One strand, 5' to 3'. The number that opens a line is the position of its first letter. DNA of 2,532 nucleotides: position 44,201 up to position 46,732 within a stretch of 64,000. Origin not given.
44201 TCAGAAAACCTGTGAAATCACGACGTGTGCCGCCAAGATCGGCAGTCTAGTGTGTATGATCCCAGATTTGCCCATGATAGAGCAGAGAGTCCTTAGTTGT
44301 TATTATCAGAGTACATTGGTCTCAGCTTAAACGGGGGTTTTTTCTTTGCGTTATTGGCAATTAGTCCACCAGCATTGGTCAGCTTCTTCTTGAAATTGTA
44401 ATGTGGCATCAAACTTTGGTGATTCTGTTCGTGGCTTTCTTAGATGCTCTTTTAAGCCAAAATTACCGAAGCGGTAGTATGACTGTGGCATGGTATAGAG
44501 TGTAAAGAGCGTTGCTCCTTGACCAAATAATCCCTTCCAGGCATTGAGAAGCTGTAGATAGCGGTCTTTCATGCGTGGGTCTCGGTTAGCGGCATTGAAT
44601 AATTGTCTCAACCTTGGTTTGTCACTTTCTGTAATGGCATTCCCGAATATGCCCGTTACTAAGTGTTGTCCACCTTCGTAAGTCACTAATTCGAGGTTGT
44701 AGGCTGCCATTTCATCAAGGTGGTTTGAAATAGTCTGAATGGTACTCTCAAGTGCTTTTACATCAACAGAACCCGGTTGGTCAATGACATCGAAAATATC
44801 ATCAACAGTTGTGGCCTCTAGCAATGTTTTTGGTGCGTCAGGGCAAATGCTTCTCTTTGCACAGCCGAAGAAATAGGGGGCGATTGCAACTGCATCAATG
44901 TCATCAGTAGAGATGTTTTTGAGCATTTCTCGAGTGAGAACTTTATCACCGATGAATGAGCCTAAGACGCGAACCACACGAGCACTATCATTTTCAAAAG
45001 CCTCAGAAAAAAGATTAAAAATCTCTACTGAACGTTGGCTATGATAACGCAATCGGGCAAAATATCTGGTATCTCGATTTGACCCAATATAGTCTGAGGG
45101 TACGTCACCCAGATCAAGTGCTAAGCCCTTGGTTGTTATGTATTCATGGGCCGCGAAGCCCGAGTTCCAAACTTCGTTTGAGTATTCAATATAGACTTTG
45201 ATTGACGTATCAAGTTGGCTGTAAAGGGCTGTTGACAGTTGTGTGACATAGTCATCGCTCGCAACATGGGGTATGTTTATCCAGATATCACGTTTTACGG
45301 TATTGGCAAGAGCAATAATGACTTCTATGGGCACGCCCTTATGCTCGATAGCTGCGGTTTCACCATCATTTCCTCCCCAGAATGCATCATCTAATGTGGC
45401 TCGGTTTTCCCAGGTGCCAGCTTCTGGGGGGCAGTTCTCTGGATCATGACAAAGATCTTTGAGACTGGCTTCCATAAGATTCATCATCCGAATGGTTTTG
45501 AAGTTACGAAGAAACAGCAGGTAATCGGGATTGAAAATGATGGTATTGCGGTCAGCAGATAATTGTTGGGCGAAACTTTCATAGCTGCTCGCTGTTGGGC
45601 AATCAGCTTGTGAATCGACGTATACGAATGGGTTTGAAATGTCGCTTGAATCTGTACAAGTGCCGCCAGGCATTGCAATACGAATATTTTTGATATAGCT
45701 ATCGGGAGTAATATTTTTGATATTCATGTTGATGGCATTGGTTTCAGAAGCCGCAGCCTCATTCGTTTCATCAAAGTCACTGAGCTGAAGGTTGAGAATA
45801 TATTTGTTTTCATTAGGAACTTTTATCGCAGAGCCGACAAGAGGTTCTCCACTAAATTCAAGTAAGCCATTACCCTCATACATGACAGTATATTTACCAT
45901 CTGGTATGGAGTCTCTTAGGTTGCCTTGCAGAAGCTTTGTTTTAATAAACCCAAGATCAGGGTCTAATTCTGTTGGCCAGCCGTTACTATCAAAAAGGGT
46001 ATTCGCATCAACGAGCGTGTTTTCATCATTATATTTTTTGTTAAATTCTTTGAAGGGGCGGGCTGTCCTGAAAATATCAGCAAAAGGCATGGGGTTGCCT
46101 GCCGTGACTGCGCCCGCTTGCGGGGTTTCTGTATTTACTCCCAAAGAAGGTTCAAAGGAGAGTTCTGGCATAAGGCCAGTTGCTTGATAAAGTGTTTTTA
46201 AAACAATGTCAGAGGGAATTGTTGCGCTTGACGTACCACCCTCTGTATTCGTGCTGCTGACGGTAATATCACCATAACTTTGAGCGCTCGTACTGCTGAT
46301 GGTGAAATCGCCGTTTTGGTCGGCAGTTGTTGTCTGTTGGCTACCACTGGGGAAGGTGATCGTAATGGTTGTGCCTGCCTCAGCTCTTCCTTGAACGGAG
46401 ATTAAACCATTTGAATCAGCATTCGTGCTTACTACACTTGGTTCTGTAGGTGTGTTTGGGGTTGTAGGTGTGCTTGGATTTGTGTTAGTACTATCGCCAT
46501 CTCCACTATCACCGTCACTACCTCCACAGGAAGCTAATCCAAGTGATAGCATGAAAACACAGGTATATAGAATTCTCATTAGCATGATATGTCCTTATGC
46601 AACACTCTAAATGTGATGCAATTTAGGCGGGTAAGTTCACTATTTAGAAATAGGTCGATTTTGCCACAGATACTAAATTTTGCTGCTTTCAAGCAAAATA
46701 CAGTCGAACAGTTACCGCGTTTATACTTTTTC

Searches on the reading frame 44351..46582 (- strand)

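Call 62: search_protein_families(library=pfam, proteins=[window:44351-46582:-], max_evalue=0.001)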
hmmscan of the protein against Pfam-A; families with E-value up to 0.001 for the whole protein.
window:44351-46582:- (743 aa): 1 family
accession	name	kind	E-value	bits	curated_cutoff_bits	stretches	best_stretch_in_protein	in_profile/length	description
PF17936.7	Big_6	-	4.6e-08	33.6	27.6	1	45-121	2-77/83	Bacterial Ig domain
